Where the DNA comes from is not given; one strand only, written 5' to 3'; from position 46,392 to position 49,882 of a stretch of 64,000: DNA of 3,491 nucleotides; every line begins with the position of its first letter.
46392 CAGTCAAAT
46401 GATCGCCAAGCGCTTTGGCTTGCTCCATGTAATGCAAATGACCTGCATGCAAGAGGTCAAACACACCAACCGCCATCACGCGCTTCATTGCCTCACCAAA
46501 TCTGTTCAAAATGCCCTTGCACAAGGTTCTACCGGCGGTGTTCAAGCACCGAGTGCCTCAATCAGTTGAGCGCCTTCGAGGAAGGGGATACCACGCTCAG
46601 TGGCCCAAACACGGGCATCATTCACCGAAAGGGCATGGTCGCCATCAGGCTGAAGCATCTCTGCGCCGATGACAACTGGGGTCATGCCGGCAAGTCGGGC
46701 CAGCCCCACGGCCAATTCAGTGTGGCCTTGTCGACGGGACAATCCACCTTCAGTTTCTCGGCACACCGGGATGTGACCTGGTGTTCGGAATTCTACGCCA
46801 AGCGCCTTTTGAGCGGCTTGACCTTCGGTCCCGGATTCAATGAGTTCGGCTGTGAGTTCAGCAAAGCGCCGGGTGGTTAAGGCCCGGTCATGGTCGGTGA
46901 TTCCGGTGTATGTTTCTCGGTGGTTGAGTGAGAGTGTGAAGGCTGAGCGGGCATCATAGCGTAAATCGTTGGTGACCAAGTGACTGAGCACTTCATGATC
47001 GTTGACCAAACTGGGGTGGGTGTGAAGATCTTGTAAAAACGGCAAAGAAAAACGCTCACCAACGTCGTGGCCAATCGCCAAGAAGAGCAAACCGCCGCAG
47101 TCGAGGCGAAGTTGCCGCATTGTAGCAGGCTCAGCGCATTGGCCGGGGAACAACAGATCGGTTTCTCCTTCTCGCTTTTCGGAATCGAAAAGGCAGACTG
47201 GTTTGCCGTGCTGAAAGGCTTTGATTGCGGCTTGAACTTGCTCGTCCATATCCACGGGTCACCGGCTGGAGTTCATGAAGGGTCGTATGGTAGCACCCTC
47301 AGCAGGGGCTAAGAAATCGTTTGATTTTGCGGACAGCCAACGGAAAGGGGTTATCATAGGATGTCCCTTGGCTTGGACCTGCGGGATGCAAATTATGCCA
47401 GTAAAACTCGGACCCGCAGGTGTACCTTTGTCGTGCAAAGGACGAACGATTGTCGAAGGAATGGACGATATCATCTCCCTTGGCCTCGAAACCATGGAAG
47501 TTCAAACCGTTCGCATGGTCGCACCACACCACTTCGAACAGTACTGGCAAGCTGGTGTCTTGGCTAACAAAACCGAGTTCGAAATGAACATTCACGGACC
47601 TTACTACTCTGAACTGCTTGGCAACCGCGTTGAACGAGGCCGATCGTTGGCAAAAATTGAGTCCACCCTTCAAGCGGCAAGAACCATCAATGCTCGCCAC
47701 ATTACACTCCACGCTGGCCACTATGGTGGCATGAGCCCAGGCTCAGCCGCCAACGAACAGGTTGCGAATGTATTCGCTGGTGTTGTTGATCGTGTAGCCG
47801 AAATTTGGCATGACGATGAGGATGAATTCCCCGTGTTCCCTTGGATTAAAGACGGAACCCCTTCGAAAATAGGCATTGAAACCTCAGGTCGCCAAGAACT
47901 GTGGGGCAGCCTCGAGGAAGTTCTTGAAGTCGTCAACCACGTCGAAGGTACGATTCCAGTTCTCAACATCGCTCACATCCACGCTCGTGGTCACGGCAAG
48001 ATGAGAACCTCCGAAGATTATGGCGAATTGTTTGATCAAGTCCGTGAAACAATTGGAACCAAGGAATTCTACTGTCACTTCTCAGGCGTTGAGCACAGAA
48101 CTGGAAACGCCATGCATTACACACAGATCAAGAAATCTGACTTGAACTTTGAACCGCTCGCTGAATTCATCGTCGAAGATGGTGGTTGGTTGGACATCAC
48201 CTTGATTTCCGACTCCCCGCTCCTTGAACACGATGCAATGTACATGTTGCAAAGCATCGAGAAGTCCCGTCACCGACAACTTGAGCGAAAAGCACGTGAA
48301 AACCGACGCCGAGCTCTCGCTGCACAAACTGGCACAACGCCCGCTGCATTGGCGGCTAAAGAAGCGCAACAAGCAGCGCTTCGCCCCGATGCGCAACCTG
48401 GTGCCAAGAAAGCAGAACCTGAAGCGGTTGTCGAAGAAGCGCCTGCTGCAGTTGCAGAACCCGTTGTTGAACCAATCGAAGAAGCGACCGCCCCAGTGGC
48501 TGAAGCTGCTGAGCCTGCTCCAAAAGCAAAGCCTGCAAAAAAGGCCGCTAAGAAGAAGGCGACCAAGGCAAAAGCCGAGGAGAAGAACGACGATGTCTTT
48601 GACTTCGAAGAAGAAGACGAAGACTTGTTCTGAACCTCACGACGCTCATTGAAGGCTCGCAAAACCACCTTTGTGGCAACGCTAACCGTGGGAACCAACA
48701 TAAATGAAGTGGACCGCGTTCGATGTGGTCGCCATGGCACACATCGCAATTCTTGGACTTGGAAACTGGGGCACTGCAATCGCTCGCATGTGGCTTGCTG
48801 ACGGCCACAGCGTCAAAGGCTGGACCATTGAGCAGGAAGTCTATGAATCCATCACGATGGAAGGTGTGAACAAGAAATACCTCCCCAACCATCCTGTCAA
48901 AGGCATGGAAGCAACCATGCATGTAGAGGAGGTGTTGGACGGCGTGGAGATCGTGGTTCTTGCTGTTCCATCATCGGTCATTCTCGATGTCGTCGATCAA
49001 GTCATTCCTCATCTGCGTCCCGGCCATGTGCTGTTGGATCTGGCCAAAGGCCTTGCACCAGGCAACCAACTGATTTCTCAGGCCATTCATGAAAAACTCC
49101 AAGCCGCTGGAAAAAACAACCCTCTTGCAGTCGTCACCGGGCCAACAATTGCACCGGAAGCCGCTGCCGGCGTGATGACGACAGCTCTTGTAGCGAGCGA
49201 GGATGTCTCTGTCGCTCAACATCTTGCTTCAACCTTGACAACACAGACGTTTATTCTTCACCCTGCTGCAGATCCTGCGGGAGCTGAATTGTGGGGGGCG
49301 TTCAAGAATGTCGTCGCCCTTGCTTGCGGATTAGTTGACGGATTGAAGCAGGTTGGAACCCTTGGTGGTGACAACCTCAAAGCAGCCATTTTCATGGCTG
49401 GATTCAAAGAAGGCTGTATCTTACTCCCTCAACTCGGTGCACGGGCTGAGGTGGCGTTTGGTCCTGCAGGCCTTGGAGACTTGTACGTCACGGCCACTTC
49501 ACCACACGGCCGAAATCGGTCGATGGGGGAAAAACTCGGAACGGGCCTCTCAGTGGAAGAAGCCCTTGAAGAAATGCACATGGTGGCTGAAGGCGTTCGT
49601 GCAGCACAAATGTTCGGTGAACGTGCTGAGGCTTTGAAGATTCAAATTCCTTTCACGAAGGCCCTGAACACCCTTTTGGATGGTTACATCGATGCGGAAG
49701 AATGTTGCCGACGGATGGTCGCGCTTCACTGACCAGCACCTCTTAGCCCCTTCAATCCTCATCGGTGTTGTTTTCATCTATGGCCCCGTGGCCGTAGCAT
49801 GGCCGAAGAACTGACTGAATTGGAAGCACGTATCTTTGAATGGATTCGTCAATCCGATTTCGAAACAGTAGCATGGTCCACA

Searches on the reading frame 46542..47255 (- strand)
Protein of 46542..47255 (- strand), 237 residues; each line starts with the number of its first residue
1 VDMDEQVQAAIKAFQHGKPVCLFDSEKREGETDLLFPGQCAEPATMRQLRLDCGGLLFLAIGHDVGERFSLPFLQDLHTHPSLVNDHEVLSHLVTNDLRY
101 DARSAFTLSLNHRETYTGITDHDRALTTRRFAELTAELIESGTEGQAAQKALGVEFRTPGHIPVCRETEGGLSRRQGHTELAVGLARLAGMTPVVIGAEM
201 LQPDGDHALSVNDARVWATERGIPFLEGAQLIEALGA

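Call 62: search_protein_families(library=pfam, proteins=[window:46542-47255:-], max_evalue=0.001)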
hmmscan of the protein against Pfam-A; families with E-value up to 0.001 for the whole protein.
window:46542-47255:- (237 aa): 1 family
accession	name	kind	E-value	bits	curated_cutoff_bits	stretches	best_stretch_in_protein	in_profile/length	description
PF00926.24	DHBP_synthase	-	2.1e-47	161.5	26.4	1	9-233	2-190/191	3,4-dihydroxy-2-butanone 4-phosphate synthase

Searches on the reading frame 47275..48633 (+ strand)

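Call 62: search_protein_families(library=pfam, proteins=[window:47275-48633:+], max_evalue=0.001)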
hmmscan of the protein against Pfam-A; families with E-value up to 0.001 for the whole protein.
window:47275-48633:+ (452 aa): 1 family
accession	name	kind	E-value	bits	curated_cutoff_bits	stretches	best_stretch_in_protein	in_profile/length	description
PF01261.30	AP_endonuc_2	-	2e-12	47.8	31.1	1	68-311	6-230/249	Xylose isomerase-like TIM barrel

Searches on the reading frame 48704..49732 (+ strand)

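Call 62: search_protein_families(library=pfam, proteins=[window:48704-49732:+], max_evalue=0.001)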
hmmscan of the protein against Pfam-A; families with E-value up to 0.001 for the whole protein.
window:48704-49732:+ (342 aa): 6 families
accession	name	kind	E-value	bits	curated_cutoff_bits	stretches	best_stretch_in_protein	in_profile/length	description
PF07479.19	NAD_Gly3P_dh_C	-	3.7e-36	124.9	25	1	190-334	1-140/142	NAD-dependent glycerol-3-phosphate dehydrogenase C-terminus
PF01210.29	NAD_Gly3P_dh_N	-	2.6e-35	122.1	23.1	1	14-169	2-156/158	NAD-dependent glycerol-3-phosphate dehydrogenase N-terminus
PF20618.3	GPD_NAD_C_bact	-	5.4e-16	59.3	27.6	1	255-320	1-65/66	Bacterial GPD, NAD-dependent C-terminal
PF03807.23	F420_oxidored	-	1.1e-09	39.2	21.6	1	14-115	2-93/94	NADP oxidoreductase coenzyme F420-dependent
PF03446.21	NAD_binding_2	-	7e-09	36.3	21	1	14-130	2-109/161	NAD binding domain of 6-phosphogluconate dehydrogenase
PF02153.23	PDH_N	-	0.00039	20.4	26.5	0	73-114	39-79/154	Prephenate dehydrogenase, nucleotide-binding domain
